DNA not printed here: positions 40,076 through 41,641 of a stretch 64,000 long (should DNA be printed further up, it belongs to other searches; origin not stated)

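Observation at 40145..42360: Operon of a 60-aa 'sorting-signal-only' LPXTG protein, a sortase and a processive GT2 polysaccharide synthase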

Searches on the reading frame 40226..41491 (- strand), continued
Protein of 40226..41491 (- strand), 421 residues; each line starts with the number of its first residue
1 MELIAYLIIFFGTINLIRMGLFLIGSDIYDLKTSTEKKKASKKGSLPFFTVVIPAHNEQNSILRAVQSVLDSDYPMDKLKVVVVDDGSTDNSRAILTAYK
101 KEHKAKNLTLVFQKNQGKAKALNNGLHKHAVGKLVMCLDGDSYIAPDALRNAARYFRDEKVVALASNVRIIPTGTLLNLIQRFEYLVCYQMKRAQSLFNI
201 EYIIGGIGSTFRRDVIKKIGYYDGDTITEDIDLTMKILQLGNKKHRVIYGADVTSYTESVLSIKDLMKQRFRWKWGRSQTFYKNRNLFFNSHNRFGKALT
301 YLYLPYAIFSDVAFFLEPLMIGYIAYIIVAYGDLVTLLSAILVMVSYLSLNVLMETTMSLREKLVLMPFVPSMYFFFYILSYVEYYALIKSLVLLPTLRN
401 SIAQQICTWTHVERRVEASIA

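Call 29: search_protein_families(library=pfam, proteins=[L079:115-2658:+, L079:2648-2956:+, L079:3028-3699:+, L079:5246-6457:-, L079:6663-8900:+, L081:1160-3154:-, L081:5276-6571:-, L081:8028-8606:-, L081:7963-8472:-], max_evalue=0.0001)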
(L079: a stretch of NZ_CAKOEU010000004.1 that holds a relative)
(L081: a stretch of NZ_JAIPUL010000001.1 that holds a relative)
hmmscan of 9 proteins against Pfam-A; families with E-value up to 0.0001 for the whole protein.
L079:115-2658:+ (847 aa): 4 families
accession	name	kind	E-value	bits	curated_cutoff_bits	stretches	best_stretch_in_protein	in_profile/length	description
PF25596.1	CPSase_L_D1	-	2.4e-33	114.9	27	2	21-117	3-100/118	Carbamoyl phosphate synthase preATP-grasp domain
PF02786.22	CPSase_L_D2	-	1.9e-26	93.3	19.8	1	144-344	4-208/211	Carbamoyl-phosphate synthase L chain, ATP binding domain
PF02787.25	CPSase_L_D3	-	8.3e-19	67.8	26.6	1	441-517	2-80/80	Carbamoyl-phosphate synthetase large chain, oligomerisation domain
PF02222.28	ATP-grasp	-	3.2e-06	27.4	27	1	148-314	2-161/179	ATP-grasp domain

L079:2648-2956:+ (102 aa): 1 family
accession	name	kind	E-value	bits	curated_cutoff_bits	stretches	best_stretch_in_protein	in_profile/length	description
PF24710.1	DUF7671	-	5.2e-39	132.5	27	1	5-96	2-97/98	Family of unknown function (DUF7671)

L079:3028-3699:+ (223 aa): 1 family
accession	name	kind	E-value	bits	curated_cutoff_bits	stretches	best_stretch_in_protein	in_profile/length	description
PF07564.17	DUF1542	-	2.6e-06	27.8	24.3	1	117-186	2-71/77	Domain of Unknown Function (DUF1542)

L079:5246-6457:- (403 aa): 4 families
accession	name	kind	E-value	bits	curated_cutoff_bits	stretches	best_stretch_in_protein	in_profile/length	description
PF07690.21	MFS_1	-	1.5e-62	211.9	33.4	2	17-238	1-226/347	Major Facilitator Superfamily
PF00083.30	Sugar_tr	-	8.3e-15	55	22.3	2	255-392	44-187/452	Sugar (and other) transporter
PF12832.13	MFS_1_like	-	3.1e-14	53.3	25.2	1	28-380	15-372/373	MFS_1 like family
PF05977.19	MFS_3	-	1e-08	34.5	27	1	82-393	75-390/524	Transmembrane secretion effector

L079:6663-8900:+ (745 aa): 6 families
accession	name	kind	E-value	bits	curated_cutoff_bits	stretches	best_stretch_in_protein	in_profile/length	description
PF13328.12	HD_4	-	1.3e-53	181.3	27.2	1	31-180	1-155/156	HD domain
PF04607.23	RelA_SpoT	-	1.1e-42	145.3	27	1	241-350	1-111/113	Region found in RelA / SpoT proteins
PF02824.27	TGS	-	2.2e-17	63.3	22.2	1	399-458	1-60/60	TGS domain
PF13291.12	ACT_4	-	1.3e-16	61.5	27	1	666-742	3-80/80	ACT domain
PF19296.4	RelA_AH_RIS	-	4.9e-16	59.8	23.8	1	471-647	3-179/185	RelA/SpoT, AH and RIS domains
PF01966.28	HD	-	4.4e-14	53.2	22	1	51-149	2-116/116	HD domain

L081:1160-3154:- (664 aa): 2 families
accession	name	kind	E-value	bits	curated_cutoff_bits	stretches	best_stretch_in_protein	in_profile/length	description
PF05649.18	Peptidase_M13_N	-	2.1e-79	268.1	32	1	40-418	2-381/381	Peptidase family M13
PF01431.27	Peptidase_M13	-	6.5e-59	199.4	24.5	1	471-661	1-205/205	Peptidase family M13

L081:5276-6571:- (431 aa): 5 families
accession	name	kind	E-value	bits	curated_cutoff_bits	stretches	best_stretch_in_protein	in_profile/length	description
PF01170.24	UPF0020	-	1.4e-54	185.2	22.3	1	216-418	1-193/197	RMKL-like, methyltransferase domain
PF22020.1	RlmL_1st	-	4.8e-23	81.3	27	1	58-112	1-55/55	RlmL ferredoxin-like domain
PF02926.22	THUMP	-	7.1e-14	52.4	20.6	1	120-207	1-84/84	THUMP domain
PF13847.12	Methyltransf_31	-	1.4e-05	25.3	27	0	301-347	24-72/145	Methyltransferase domain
PF05175.20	MTS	-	8.9e-05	22.6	23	0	296-373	46-123/170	Methyltransferase small domain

L081:8028-8606:- (192 aa): 1 family
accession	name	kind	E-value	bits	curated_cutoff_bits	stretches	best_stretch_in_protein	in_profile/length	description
PF06908.16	YpsA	-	6.4e-60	202.4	27.7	1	5-172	1-168/168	YspA SLOG family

L081:7963-8472:- (169 aa): 0 families

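Call 30: search_protein_families(library=ncbifam, proteins=[L079:3808-3984:+, L081:3770-3985:+, L079:3842-5203:+, L081:3998-5233:+], max_evalue=0.1)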
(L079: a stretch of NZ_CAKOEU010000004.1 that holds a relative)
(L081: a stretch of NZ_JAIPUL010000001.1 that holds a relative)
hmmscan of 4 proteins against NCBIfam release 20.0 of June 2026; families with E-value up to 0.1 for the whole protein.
L079:3808-3984:+ (58 aa): 1 family
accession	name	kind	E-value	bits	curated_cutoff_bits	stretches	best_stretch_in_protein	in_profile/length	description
NF033073.1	LPXTG_double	subfamily_domain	0.081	12.9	48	1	8-46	22-60/66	doubled motif LPXTG anchor domain-containing protein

L081:3770-3985:+ (71 aa): 6 families
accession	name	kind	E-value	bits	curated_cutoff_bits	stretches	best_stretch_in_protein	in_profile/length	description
NF006421.0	PRK08673.1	subfamily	0.003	16.8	335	1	11-50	109-148/338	3-deoxy-7-phosphoheptulonate synthase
NF041229.1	BagF_FevY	exception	0.0049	16.1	700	1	16-53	110-147/340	phospho-2-dehydro-3-deoxyheptonate aldolase BagF/FevY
TIGR01167.1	LPXTG_anchor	domain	0.0054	17.3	15.9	1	33-66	2-33/34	LPXTG cell wall anchor domain-containing protein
NF053819.1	EF0750_LPXTG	subfamily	0.019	15.5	47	1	31-63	71-103/105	EF2685/EF0750 family sortase-dependent surface protein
TIGR01361.1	DAHP_synth_Bsub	equivalog_domain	0.035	13.5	267.75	1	11-49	40-78/260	3-deoxy-7-phosphoheptulonate synthase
NF033634.1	SLATT_1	domain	0.089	12.7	41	0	9-66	23-79/132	SLATT domain-containing protein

L079:3842-5203:+ (453 aa): 35 families (the best 25 are shown)
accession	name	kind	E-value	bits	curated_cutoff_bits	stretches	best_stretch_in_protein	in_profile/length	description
TIGR03937.1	PgaC_IcaA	equivalog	3.1e-46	158.2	422.3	1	61-342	13-292/407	poly-beta-1,6-N-acetyl-D-glucosamine synthase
TIGR03111.1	glyc2_xrt_Gpos1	hypoth_equivalog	1.4e-28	99.9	363.95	1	49-397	10-361/439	TIGR03111 family XrtG-associated glycosyltransferase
NF041875.1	EPS_EpsD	equivalog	3.9e-19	69.2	370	1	96-325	2-230/325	exopolysaccharide biosynthesis glycosyltransferase EpsD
TIGR04283.1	glyco_like_mftF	equivalog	2.6e-17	63.2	182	1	96-281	2-171/221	TIGR04283 family arsenosugar biosynthesis glycosyltransferase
TIGR03030.1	CelA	equivalog_domain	3.9e-16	58.2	699.1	2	46-202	86-257/714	UDP-forming cellulose synthase catalytic subunit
NF007482.0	PRK10073.1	equivalog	4.9e-13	48.8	423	1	94-189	7-101/334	glycosyltransferase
TIGR03965.1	mycofact_glyco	equivalog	9.6e-13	47.8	280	1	88-282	70-266/467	mycofactocin biosynthesis glycosyltransferase MftF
NF047683.1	TeichurnBiosyTuaG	equivalog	3.7e-12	46.4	400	1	95-202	8-115/252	teichuronic acid biosynthesis protein TuaG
TIGR04242.1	nodulat_NodC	equivalog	4.9e-10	38.9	550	1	57-324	11-288/395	chitooligosaccharide synthase NodC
TIGR03472.1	HpnI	equivalog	7.1e-09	35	310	1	58-317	5-269/373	bacteriohopanetetrol glucosamine biosynthesis glycosyltransferase HpnI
NF041865.1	EpsU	equivalog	8.1e-09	35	700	1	83-325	25-270/394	exopolysaccharide biosynthesis GT2 family glycosyltransferase EpsU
NF050050.1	ProtGlycPglI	equivalog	1.1e-08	34.8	500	1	95-194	4-104/306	GalNAc(5)-diNAcBac-PP-undecaprenol beta-1,3-glucosyltransferase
TIGR03469.1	HpnB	hypoth_equivalog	6.8e-08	31.9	379.25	1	52-210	4-172/386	hopene-associated glycosyltransferase HpnB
NF038299.1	EPS_HpsN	equivalog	1.7e-07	30.5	425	1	95-208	3-116/317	hormogonium polysaccharide biosynthesis glycosyltransferase HpsN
NF053846.1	glyco_with_XrtP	equivalog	2.7e-07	29.6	520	1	77-215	28-177/440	XrtP-associated glycosyltransferase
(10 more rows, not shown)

L081:3998-5233:+ (411 aa): 30 families (the best 25 are shown)
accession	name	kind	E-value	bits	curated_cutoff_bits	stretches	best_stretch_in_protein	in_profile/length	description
TIGR03937.1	PgaC_IcaA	equivalog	7.2e-41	140.5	422.3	1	10-315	10-310/407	poly-beta-1,6-N-acetyl-D-glucosamine synthase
TIGR03111.1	glyc2_xrt_Gpos1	hypoth_equivalog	6.8e-31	107.5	363.95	1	41-406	44-415/439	TIGR03111 family XrtG-associated glycosyltransferase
TIGR03965.1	mycofact_glyco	equivalog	3e-18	66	280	1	32-284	60-307/467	mycofactocin biosynthesis glycosyltransferase MftF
NF053846.1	glyco_with_XrtP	equivalog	9.3e-16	57.5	520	1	12-321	7-334/440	XrtP-associated glycosyltransferase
NF007482.0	PRK10073.1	equivalog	1.4e-14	53.8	423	1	46-145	6-102/334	glycosyltransferase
TIGR03030.1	CelA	equivalog_domain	1.9e-14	52.7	699.1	2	7-161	92-261/714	UDP-forming cellulose synthase catalytic subunit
TIGR04242.1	nodulat_NodC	equivalog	4.8e-14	52.1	550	1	35-272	37-281/395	chitooligosaccharide synthase NodC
TIGR04283.1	glyco_like_mftF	equivalog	9.8e-14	51.5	182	1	48-234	1-169/221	TIGR04283 family arsenosugar biosynthesis glycosyltransferase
NF041875.1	EPS_EpsD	equivalog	2e-13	50.5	370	1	49-153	2-104/325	exopolysaccharide biosynthesis glycosyltransferase EpsD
NF047683.1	TeichurnBiosyTuaG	equivalog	2.7e-13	50.1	400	1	46-150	6-108/252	teichuronic acid biosynthesis protein TuaG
TIGR03469.1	HpnB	hypoth_equivalog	2.9e-13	49.6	379.25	1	16-171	14-175/386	hopene-associated glycosyltransferase HpnB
TIGR03472.1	HpnI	equivalog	2e-10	40.1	310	1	26-157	21-155/373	bacteriohopanetetrol glucosamine biosynthesis glycosyltransferase HpnI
NF007986.1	PRK10714.1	equivalog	1.9e-09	37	529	1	48-146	8-108/316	undecaprenyl-phosphate 4-deoxy-4-formamido-L-arabinose transferase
NF038302.1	EPS_HpsE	equivalog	2e-09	36.9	300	1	48-153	3-111/307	hormogonium polysaccharide biosynthesis glycosyltransferase HpsE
NF050050.1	ProtGlycPglI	equivalog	2.2e-09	37.1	500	1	46-150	2-105/306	GalNAc(5)-diNAcBac-PP-undecaprenol beta-1,3-glucosyltransferase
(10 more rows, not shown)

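Call 31: search_solved_structures(query=window:40226-41491:-, max_evalue=0.001)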
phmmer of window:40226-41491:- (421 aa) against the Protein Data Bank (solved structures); distinct sequences matched with E-value up to 0.001: 26.
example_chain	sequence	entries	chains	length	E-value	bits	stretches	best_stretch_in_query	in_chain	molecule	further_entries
6yv7_B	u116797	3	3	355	1.5e-20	76.6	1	47-243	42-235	Glycosyl transferase, family 2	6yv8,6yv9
6yv7_A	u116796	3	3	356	1.5e-20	76.6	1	47-243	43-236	Glycosyl transferase, family 2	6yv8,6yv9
2z87_A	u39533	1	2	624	2.5e-13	52.8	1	36-164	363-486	Chondroitin synthase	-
2z86_A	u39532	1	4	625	2.5e-13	52.8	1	36-164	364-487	Chondroitin synthase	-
6p61_A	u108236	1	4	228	2e-11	46.6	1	46-149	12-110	Glycosyltransferase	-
5tze_C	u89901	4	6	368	2.1e-11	46.5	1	49-158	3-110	Glycosyl transferase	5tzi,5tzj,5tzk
5tz8_A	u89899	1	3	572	3.8e-11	45.7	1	49-158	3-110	Glycosyl transferase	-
7lby_A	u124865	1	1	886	6.3e-09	38.3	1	47-337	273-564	Cellulose synthase catalytic subunit [UDP-forming]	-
9b8v_E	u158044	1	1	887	6.3e-09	38.3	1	47-337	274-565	Cellulose synthase catalytic subunit [UDP-forming]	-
9fmv_A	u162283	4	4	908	6.7e-09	38.3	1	47-337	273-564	Cellulose synthase catalytic subunit [UDP-forming]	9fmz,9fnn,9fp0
3bcv_A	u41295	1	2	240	1.6e-08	37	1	46-178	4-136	Putative glycosyltransferase protein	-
5ej1_A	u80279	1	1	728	1.8e-08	36.8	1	38-368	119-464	Putative cellulose synthase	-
4hg6_A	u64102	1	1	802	2.3e-08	36.5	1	38-368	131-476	Cellulose Synthase Subunit A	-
4p00_A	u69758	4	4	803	2.3e-08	36.5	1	38-368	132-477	Cellulose Synthase A subunit | Cellulose Synthase subunit A | Putative cellulose synthase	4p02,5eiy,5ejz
9hwj_A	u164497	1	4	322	7.2e-08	34.9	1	50-149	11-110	Undecaprenyl-phosphate 4-deoxy-4-formamido-L-arabinose transferase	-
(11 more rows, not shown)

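Call 46: predict_structure(alignment_id=A1)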
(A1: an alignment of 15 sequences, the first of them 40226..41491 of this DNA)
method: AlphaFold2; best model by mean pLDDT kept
length: 421 residues; sequences in the alignment: 15
mean_pLDDT: 77.7   pTM: 0.79
mean pLDDT of the five models: 77.7, 76.4, 73.2, 73.1, 55.2
residues with pLDDT >= 90: 78; 70-90: 235; 50-70: 85; < 50: 23
segments of 3 or more residues with pLDDT < 50: 225-228, 290-292, 294-296, 299-302, 417-421
pLDDT, mean of each block of 10 residues (from residue 1): 67 74 82 79 80 88 94 95 88 92 93 81 88 91 93 90 88 87 86 71 67 78 54 59 75 89 85 75 58 46 51 63 72 77 85 87 89 80 82 83 60 51 29
secondary structure, 60 per line:
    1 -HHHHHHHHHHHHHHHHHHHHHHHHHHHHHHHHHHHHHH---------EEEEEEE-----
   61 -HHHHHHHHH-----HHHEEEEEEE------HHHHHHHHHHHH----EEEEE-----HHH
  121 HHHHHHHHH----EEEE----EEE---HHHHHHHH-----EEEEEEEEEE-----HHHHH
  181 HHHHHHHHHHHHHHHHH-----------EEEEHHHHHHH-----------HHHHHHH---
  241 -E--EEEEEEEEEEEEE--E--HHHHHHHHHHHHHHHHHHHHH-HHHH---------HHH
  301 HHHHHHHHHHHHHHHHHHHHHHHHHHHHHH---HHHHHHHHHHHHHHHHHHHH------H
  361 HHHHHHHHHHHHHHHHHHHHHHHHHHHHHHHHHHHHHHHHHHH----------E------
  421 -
elements in order: H2-39 E49-55 H62-70 E79-85 H92-103 E108-112 H118-129 E134-137 E142-144 H148-155 E161-170 H176-197 E209-212 H213-219 H231-237 E245-257 H263-283 H285-288 H298-330 H334-353 H360-403

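Call 49: fold_search(model_id=the predicted structure, library=pdb)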
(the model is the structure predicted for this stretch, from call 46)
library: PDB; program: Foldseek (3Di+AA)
matches with E <= 10: 1067; with E <= 0.001: 308
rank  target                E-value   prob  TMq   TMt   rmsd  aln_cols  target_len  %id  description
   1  7sp8_A                2.2e-15  1.00  0.64  0.55  15.2       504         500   17  Chlorella virus Hyaluronan Synthase bound to UDP-GlcNAc (released 2022-04-06)
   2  8sne_A                4.0e-15  1.00  0.66  0.58   7.5       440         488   18  Chlorella virus Hyaluronan Synthase bound to GlcA extended GlcNAc primer and UDP (released 2024-05-01)
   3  7sp9_A                5.0e-15  1.00  0.71  0.61   9.8       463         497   18  Chlorella virus Hyaluronan Synthase in the GlcNAc-primed channel-closed state (released 2022-04-06)
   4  7sp7_A                5.8e-15  1.00  0.69  0.60   6.3       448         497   19  Chlorella virus hyaluronan synthase inhibited by UDP (released 2022-04-06)
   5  9yq4_A                6.9e-15  1.00  0.70  0.61   7.8       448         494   19  Chlorella virus hyaluronan synthase bound to a proofreading UDP-GlcA (released 2025-12-10)
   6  8smm_A                2.6e-14  1.00  0.66  0.56   7.9       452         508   16  Xenopus laevis hyaluronan synthase 1 (released 2024-05-01)
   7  9yq2_A                6.9e-14  1.00  0.69  0.61   8.3       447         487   18  Chlorella virus hyaluronan synthase bound to DDM (released 2025-12-10)
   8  7sp6_A                7.3e-14  1.00  0.69  0.60   7.7       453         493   18  Chlorella virus hyaluronan synthase (released 2022-04-06)
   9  9yq5_A                8.2e-14  1.00  0.70  0.61   7.5       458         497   18  Chlorella virus hyaluronan synthase bound to an inserted UDP-GlcA (released 2025-12-10)
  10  8snc_A                8.6e-14  1.00  0.70  0.61   8.0       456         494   18  Chlorella virus Hyaluronan Synthase bound to GlcA extended GlcNAc primer (released 2024-05-01)
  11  9kqc_A                9.1e-14  1.00  0.64  0.55  14.2       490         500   17  Chlorella virus Hyaluronan Synthase bound to VNAR (released 2025-05-14)
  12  8smp_A                9.6e-14  1.00  0.57  0.47  15.2       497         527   15  Xenopus laevis hyaluronan synthase 1, UDP-bound, gating loop inserted state (released 2024-05-01)
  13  8smn_A                1.3e-13  1.00  0.62  0.51   8.8       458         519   16  Xenopus laevis hyaluronan synthase 1, nascent HA polymer bound state (released 2024-05-01)
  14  6yv7_B                5.6e-13  1.00  0.47  0.56   6.7       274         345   26  Mannosyltransferase PcManGT from Pyrobaculum calidifontis (released 2020-07-22)
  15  6yv7_A                1.2e-12  1.00  0.46  0.55   6.9       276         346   26  Mannosyltransferase PcManGT from Pyrobaculum calidifontis (released 2020-07-22)
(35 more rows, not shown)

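Call 61: search_dna_similar(query=L084:2508-3776:+, collection=plasmids, mode=protein, max_evalue=1e-20, max_rows=25)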
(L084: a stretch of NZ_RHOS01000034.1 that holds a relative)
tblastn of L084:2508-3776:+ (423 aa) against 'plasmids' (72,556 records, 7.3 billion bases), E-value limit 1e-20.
Records with a match: 206; places in all: 208; records where one place covers at least 80% of the query: 5.
Best place of each record, by identity: <60% 206.
By first word of the organism name: Ralstonia 129; Bacillus 10; Escherichia 10; Sulfitobacter 8; Sphingobium 8; Staphylococcus 5; Lactococcus 4; Acinetobacter 3; Mesorhizobium 3; Lacticaseibacillus 2; and 19 more.
By predicted mobility (MOB-suite, as given by PLSDB): mobilizable 117; non-mobilizable 78; conjugative 11.
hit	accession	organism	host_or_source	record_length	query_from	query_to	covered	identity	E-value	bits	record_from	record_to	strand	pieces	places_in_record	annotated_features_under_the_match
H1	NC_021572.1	Lacticaseibacillus paracasei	-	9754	16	422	96%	34.6%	5e-74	258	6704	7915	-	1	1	glycosyltransferase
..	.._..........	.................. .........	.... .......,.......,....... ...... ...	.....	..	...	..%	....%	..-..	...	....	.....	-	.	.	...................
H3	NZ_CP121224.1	Lactococcus cremoris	Single cell,Dairy fermentation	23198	55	422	87%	34.2%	6e-60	218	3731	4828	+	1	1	glycosyltransferase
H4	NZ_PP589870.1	Lactococcus sp.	Bacterial culture,Dairy environment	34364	55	422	87%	34.2%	6e-60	218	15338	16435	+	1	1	glycosyltransferase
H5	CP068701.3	Lactococcus cremoris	Whole organism,Dairy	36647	55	422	87%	34.2%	6e-60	218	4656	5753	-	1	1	glycosyltransferase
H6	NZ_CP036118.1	Bacillus mycoides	cell culture,soil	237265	23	335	74%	33.0%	1e-35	146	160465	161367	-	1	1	glycosyltransferase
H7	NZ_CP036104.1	Bacillus mycoides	cell culture,soil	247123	23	335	74%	33.0%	2e-35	146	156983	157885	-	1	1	glycosyltransferase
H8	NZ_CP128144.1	Bacillus mycoides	bacterial isolate,field soil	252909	23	335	74%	33.0%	2e-35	146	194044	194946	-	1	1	glycosyltransferase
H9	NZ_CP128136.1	Bacillus mycoides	bacterial isolate,field soil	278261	23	335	74%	33.0%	2e-35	146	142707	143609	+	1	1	glycosyltransferase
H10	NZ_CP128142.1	Bacillus mycoides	bacterial isolate,field soil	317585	23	335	74%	33.0%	2e-35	146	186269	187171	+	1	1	glycosyltransferase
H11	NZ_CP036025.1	Bacillus mycoides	cell culture,soil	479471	23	335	74%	32.7%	8e-36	147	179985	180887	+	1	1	glycosyltransferase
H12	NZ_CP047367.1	Bacillus nitratireducens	Solanum lycopersicum L.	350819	23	335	74%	32.7%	1e-35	147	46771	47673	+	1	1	glycosyltransferase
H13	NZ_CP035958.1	Bacillus mycoides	cell culture,soil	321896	54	335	67%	33.8%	2e-35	146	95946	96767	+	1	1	glycosyltransferase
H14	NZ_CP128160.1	Bacillus sp. DX3.1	bacterial isolate,field soil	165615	54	328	60%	37.1%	1e-30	159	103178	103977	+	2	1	none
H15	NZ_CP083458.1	Deinococcus taeanensis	whole organism,coastal dune soil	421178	54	340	68%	32.9%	4e-39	157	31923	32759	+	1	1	glycosyltransferase family 2 protein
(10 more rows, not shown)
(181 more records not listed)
